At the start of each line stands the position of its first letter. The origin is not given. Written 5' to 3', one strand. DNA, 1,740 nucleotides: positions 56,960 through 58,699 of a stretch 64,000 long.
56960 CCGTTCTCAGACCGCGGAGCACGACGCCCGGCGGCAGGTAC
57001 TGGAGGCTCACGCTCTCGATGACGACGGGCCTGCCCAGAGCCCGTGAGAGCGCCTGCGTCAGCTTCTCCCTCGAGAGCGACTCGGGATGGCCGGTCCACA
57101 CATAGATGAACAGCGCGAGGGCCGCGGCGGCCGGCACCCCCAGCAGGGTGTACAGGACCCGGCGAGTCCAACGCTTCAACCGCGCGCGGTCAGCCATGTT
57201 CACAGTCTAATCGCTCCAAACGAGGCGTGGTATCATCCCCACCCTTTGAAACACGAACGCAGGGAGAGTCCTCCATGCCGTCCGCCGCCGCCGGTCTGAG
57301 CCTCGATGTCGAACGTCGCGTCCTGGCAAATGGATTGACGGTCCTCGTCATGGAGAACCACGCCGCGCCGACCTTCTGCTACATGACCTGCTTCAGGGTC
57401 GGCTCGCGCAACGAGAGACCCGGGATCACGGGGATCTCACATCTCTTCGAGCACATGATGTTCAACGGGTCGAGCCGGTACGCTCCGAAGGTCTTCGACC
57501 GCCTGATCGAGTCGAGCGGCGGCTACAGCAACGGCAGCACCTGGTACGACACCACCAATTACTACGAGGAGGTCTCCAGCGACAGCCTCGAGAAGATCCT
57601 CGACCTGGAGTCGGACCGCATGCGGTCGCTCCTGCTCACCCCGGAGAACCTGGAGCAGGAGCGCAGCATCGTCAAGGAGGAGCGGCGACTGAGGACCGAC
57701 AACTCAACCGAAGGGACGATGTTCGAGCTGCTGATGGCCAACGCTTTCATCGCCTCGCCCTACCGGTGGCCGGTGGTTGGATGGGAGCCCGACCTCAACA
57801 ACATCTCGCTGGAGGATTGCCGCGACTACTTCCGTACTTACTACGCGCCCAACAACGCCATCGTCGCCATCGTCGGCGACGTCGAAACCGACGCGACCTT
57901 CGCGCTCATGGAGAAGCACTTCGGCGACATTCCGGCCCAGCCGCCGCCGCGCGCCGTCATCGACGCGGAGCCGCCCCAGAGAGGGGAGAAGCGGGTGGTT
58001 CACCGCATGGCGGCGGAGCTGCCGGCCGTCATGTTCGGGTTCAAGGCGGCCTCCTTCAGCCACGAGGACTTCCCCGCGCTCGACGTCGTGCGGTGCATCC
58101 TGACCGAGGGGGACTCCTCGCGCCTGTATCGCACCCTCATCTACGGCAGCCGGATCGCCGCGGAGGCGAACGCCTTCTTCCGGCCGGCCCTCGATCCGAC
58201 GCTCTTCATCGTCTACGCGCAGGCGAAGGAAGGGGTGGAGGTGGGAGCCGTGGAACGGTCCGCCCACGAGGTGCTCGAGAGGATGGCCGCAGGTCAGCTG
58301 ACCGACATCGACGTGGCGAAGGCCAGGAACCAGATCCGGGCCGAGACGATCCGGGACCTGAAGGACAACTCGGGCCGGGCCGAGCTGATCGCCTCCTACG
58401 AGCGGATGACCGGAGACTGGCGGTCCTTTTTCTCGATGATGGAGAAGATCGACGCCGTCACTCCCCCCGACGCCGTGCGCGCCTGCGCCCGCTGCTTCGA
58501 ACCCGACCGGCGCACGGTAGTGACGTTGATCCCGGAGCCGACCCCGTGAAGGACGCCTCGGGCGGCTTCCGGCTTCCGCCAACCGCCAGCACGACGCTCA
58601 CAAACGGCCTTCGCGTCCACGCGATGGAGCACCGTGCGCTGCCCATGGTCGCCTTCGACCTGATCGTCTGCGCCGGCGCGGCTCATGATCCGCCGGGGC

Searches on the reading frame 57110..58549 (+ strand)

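Call 27: search_protein_families(library=pfam, proteins=[window:57110-58549:+], max_evalue=0.001)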
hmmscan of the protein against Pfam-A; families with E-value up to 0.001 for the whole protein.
window:57110-58549:+ (479 aa): 2 families
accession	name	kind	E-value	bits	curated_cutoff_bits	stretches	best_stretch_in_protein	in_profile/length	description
PF05193.26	Peptidase_M16_C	-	1.1e-32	113.8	23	1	231-408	1-180/181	Peptidase M16 inactive domain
PF00675.25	Peptidase_M16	-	1.6e-24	86.9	22.3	1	82-218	6-141/149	Insulinase (Peptidase family M16)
